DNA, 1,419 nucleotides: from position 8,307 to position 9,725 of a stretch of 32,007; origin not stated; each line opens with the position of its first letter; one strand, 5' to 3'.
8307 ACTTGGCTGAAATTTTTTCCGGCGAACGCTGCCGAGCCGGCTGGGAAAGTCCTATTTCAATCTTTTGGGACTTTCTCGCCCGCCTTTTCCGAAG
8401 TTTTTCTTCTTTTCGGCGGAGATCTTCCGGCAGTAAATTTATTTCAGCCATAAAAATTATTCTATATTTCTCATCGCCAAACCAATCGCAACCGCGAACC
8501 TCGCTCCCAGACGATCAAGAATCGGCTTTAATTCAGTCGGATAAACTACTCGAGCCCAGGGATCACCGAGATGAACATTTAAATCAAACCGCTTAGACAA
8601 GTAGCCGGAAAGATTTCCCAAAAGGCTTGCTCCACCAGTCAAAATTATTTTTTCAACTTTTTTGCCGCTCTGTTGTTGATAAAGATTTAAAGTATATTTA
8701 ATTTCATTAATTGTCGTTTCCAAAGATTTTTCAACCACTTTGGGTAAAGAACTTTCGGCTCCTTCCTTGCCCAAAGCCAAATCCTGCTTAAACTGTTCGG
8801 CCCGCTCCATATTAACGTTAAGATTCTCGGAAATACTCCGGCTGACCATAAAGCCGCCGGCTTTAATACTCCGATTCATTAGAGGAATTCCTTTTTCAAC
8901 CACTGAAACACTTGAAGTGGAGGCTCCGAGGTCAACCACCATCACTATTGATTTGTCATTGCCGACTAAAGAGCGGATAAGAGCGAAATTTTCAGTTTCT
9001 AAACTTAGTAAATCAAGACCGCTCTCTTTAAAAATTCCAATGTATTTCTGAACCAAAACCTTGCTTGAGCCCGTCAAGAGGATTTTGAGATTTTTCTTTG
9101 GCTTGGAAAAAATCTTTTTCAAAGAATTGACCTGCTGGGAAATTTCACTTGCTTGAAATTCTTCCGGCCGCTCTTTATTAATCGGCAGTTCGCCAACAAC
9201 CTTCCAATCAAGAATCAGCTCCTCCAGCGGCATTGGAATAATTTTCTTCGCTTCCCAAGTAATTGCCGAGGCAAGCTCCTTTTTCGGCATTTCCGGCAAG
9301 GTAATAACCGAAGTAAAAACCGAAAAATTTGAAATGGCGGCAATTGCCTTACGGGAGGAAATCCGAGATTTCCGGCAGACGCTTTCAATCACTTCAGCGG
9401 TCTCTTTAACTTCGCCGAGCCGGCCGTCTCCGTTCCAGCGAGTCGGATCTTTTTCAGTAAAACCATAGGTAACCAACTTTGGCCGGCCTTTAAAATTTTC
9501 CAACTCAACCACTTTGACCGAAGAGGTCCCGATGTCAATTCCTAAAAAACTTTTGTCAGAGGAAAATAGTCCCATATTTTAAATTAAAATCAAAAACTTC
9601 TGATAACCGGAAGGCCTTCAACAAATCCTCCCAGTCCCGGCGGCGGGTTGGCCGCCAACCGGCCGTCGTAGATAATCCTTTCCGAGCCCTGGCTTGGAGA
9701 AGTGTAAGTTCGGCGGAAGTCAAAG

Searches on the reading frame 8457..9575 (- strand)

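Call 7: search_protein_families(library=pfam, proteins=[window:8457-9575:-], max_evalue=0.01)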
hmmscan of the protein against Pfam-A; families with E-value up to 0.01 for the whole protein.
window:8457-9575:- (372 aa): 7 families
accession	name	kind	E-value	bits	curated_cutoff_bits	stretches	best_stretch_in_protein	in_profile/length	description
PF11104.14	PilM_2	-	1.2e-42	146.5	27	2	143-370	107-339/340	Type IV pilus assembly protein PilM;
PF14450.12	FtsA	-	3.3e-12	47.3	31.8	1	212-340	1-113/127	Cell division protein FtsA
PF06723.19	MreB_Mbl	-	1.1e-07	31.4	27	1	278-339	243-306/327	MreB/Mbl protein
PF25216.1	Volactin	-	1.9e-05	24.8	35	1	214-331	171-292/321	Volactin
PF21522.3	MreB-like_C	-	0.00034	21.6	27.8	1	213-319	1-117/123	Archaeal actin homologue MreB-like, C-terminal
PF00370.27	FGGY_N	-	0.0017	18.5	28.8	1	11-111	3-102/245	FGGY family of carbohydrate kinases, N-terminal domain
PF00022.25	Actin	-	0.0079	15.3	27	0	207-257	140-193/410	Actin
